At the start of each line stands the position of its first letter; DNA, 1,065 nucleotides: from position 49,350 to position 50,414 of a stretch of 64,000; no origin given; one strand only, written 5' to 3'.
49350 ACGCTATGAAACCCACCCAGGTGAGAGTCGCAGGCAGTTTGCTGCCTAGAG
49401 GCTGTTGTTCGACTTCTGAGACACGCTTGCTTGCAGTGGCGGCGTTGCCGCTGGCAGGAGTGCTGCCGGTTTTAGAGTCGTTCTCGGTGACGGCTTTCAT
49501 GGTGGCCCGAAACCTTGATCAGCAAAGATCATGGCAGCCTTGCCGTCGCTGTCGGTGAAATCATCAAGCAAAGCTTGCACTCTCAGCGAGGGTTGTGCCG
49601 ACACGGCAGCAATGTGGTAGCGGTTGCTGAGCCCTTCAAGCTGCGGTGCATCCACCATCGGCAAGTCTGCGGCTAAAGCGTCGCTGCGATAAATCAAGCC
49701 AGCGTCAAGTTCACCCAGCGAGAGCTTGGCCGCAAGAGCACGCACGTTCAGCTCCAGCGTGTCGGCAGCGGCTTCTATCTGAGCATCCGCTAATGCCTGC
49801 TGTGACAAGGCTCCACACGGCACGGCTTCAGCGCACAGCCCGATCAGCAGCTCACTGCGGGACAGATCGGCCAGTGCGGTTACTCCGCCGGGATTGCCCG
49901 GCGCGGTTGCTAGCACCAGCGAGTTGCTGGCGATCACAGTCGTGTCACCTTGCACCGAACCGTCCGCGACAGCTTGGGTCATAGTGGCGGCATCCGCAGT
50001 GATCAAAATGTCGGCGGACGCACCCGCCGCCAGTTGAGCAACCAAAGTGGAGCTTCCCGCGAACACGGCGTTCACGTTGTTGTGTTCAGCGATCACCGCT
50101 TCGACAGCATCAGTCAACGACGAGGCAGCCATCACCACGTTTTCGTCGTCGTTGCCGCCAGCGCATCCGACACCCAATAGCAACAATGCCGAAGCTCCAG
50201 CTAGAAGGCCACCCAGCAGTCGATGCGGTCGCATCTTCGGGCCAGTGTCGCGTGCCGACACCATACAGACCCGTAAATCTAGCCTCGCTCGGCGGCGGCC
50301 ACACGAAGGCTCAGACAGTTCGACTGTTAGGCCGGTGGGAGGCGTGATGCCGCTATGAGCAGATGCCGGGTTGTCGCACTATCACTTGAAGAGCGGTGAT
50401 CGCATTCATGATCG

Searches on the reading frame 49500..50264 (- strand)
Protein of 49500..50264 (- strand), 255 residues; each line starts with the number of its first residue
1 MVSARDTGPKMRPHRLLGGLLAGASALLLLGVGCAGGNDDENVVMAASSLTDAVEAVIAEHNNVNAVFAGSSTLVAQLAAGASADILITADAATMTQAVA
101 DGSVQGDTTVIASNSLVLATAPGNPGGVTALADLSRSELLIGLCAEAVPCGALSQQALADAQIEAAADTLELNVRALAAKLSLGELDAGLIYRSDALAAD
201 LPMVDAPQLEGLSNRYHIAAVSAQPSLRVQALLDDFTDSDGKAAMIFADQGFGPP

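Call 19: search_protein_families(library=pfam, proteins=[window:49500-50264:-], max_evalue=0.001)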
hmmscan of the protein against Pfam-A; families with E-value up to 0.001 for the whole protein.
window:49500-50264:- (255 aa): 2 families
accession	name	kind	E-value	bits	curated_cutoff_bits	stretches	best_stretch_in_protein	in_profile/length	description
PF13531.11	SBP_bac_11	-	1.1e-22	81.4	25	1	44-241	3-217/227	Bacterial extracellular solute-binding protein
PF01547.30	SBP_bac_1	-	6.3e-05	23.6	26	0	47-201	1-245/307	Bacterial extracellular solute-binding protein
